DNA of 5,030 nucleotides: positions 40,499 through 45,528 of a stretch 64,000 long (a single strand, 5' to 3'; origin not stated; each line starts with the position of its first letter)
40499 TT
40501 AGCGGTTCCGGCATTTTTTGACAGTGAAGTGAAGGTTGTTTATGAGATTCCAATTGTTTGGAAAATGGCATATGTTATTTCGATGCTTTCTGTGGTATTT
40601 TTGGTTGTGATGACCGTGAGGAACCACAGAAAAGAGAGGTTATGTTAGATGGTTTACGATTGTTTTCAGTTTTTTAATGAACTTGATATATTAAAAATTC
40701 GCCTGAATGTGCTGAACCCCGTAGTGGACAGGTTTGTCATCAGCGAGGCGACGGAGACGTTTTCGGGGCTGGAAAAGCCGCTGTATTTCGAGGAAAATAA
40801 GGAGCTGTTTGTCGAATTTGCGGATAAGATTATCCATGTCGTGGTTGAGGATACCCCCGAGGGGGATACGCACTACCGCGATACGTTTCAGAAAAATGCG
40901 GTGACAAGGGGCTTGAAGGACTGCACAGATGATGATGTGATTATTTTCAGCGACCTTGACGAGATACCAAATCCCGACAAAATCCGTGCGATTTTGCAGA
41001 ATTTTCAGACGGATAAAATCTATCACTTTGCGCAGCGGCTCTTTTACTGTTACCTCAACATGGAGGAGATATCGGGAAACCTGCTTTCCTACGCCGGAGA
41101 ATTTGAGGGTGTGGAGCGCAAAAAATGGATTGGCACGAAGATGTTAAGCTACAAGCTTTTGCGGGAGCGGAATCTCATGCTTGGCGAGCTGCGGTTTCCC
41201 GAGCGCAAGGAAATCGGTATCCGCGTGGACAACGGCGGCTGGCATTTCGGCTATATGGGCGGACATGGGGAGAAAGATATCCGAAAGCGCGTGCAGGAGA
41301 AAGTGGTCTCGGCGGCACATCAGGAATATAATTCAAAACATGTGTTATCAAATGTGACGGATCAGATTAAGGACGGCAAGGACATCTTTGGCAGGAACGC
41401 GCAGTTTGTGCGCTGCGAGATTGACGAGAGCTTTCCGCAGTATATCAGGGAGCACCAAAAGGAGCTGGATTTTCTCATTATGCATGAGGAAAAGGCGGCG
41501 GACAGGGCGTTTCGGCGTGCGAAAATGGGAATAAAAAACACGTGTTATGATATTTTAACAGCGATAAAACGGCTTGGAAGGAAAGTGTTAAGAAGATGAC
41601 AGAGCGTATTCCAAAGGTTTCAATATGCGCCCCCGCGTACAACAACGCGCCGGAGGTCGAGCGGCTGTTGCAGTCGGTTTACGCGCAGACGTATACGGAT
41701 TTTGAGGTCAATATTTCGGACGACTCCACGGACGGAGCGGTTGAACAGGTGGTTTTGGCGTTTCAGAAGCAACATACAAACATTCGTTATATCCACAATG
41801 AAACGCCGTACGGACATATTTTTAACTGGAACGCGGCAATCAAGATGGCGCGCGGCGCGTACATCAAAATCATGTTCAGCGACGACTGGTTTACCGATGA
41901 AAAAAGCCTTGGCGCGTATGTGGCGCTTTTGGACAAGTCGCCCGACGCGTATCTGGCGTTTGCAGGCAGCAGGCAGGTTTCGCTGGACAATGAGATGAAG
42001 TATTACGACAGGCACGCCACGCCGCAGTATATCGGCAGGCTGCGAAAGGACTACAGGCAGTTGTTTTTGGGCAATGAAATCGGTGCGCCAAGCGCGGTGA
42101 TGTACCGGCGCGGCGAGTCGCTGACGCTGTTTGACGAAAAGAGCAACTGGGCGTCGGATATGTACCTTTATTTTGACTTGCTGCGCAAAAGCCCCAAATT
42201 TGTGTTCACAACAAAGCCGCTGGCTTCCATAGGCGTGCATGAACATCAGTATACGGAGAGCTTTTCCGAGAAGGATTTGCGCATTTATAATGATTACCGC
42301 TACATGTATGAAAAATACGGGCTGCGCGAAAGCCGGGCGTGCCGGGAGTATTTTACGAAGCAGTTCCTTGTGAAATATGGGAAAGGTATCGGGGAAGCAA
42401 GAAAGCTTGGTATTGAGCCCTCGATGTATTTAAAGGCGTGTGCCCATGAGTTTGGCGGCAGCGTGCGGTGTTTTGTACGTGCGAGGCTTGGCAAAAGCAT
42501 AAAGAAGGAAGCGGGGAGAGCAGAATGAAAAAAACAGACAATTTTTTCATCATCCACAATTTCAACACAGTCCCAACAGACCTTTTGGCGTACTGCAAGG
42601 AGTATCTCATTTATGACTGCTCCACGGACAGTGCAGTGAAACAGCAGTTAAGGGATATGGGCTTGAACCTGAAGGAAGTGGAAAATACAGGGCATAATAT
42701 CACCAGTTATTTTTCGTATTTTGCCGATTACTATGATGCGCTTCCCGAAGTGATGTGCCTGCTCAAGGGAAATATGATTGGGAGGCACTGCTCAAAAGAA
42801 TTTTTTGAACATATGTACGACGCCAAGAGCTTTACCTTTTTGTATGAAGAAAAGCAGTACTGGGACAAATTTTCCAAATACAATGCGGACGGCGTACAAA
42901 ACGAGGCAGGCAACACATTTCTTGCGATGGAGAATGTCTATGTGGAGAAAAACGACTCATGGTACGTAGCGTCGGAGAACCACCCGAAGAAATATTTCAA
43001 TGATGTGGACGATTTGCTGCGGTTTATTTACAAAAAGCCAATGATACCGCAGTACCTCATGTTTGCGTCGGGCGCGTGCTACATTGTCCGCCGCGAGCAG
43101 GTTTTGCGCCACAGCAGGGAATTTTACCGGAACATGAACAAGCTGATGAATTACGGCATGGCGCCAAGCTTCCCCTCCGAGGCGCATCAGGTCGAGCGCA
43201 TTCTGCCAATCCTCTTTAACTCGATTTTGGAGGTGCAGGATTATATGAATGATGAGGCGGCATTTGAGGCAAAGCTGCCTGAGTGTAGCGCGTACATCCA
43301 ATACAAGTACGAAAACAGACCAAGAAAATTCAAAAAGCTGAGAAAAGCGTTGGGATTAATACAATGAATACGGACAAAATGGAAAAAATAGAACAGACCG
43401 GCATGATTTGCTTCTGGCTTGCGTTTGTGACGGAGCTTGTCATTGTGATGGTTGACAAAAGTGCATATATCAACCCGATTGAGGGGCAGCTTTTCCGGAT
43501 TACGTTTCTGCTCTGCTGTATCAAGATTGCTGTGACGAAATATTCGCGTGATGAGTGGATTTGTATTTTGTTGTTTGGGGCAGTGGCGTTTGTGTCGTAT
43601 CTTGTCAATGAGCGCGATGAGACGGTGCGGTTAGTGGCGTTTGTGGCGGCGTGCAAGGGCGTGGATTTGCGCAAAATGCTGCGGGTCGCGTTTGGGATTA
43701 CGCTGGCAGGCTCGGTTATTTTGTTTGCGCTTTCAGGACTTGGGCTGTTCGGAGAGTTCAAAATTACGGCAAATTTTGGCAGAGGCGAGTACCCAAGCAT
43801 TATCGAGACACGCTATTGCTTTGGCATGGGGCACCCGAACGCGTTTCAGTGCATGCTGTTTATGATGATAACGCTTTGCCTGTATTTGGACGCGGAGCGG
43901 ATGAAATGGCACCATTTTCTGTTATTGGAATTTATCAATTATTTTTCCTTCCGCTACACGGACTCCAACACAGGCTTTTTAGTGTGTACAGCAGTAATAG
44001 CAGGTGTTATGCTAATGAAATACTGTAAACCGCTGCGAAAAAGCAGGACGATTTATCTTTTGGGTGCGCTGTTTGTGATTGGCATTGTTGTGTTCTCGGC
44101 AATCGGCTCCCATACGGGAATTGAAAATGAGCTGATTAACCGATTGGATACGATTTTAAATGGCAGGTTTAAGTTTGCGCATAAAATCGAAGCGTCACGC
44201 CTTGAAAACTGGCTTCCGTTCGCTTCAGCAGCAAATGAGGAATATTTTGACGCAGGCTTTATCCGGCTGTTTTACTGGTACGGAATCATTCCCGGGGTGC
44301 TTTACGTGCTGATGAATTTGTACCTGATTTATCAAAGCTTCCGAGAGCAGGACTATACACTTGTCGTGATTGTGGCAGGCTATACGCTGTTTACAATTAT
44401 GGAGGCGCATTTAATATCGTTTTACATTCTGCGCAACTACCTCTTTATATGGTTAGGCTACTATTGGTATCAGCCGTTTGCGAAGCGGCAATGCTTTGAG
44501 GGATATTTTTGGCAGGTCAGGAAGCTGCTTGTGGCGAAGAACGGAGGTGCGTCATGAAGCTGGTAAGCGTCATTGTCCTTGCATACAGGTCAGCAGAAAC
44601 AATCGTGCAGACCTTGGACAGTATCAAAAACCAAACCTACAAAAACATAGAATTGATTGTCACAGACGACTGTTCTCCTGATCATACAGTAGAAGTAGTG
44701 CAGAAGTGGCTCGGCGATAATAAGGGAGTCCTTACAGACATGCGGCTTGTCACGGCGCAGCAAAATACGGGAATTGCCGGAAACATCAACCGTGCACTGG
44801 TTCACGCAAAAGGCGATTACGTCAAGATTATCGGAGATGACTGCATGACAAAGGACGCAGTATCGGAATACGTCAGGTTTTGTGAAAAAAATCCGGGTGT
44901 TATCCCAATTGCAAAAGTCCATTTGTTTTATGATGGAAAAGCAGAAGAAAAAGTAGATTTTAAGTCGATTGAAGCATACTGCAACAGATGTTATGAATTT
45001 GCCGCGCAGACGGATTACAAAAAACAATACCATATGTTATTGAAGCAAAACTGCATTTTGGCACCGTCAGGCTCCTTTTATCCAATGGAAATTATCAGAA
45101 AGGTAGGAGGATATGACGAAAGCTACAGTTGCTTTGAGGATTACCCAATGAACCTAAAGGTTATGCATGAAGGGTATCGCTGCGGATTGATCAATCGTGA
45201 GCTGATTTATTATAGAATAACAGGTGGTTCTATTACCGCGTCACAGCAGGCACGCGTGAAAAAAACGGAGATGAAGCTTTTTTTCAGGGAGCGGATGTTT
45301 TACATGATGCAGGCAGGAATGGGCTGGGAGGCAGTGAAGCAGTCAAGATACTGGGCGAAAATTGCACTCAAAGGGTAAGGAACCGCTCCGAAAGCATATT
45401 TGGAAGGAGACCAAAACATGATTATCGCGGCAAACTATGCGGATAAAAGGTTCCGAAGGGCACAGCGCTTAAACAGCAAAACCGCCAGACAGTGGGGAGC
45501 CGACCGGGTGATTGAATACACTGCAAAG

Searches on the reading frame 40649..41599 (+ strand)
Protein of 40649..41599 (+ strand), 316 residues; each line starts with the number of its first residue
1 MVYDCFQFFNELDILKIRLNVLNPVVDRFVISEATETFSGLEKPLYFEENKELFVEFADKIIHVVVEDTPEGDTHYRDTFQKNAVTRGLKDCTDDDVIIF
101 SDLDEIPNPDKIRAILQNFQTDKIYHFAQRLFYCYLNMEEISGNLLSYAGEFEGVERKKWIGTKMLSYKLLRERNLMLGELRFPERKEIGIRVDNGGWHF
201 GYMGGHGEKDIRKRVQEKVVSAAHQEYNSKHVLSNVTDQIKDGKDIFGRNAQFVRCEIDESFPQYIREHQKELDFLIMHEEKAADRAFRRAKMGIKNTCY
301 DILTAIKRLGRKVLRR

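Call 7: search_protein_families(library=pfam, proteins=[window:40649-41599:+])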
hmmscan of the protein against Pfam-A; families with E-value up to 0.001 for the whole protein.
window:40649-41599:+ (316 aa): 2 families
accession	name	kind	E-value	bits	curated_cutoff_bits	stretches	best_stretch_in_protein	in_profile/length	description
PF04724.18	Glyco_transf_17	-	7.4e-24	84.9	26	1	2-130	75-208/348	Glycosyltransferase family 17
PF00535.33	Glycos_transf_2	-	0.00065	20.1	23.3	0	83-137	68-121/168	Glycosyl transferase family 2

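Call 93: find_encoding_contigs(protein=window:40649-41599:+, flank=10000, max_places=1)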
Protein window:40649-41599:+ (316 aa): 16 contigs read that carry it; 1 place shown.
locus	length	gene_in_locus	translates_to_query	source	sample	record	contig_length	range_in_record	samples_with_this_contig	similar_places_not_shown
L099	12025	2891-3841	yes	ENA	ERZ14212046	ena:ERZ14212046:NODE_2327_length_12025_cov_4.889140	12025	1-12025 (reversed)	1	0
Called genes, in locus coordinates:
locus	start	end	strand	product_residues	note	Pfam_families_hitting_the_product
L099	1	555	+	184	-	?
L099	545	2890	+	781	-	-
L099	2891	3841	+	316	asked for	PF04724:Glyco_transf_17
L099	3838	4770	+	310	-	PF00535:Glycos_transf_2, PF13641:Glyco_tranf_2_3 (weak)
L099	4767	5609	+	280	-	PF11913:DUF3431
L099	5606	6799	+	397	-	-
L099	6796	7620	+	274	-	PF00535:Glycos_transf_2, PF10111:Glyco_tranf_2_2, PF13641:Glyco_tranf_2_3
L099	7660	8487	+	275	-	-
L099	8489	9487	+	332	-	-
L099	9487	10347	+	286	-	PF00535:Glycos_transf_2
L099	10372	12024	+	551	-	?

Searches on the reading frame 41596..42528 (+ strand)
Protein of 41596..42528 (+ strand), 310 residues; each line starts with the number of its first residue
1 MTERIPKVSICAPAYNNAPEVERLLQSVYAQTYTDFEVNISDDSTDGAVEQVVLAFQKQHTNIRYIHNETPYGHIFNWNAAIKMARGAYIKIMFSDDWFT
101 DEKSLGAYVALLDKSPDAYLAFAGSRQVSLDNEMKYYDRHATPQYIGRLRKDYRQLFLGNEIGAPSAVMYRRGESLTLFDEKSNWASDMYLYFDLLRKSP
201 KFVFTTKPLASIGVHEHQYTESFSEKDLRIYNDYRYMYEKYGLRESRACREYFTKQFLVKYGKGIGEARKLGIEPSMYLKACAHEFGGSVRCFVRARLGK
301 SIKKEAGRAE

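Call 7: search_protein_families(library=pfam, proteins=[window:41596-42528:+])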
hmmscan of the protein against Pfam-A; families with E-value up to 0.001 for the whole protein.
window:41596-42528:+ (310 aa): 2 families
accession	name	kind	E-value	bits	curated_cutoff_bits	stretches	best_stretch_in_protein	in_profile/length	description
PF00535.33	Glycos_transf_2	-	1.4e-22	80.9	23.3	1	9-172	1-161/168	Glycosyl transferase family 2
PF13641.12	Glyco_tranf_2_3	-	1.6e-07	32.1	27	1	6-144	1-134/230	Glycosyltransferase like family 2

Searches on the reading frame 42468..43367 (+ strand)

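Call 7: search_protein_families(library=pfam, proteins=[window:42468-43367:+])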
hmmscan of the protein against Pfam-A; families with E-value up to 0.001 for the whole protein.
window:42468-43367:+ (299 aa): 1 family
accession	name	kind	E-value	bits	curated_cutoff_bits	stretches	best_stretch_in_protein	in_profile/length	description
PF11913.13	DUF3431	-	1.7e-09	38.2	25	1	67-250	34-203/219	Protein of unknown function (DUF3431)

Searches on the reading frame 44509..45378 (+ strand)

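Call 7: search_protein_families(library=pfam, proteins=[window:44509-45378:+])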
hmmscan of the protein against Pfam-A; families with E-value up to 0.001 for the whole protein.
window:44509-45378:+ (289 aa): 4 families
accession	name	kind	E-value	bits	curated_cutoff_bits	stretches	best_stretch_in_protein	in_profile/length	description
PF00535.33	Glycos_transf_2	-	1.8e-24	87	23.3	1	20-199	1-167/168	Glycosyl transferase family 2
PF13641.12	Glyco_tranf_2_3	-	1.6e-09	38.6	27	1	19-224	3-200/230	Glycosyltransferase like family 2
PF10111.15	Glyco_tranf_2_2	-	2.3e-08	34.3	27.3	1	20-219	1-200/276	Glycosyltransferase like family 2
PF13632.12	Glyco_trans_2_3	-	0.00021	21.6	27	1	110-247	8-134/198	Glycosyl transferase family group 2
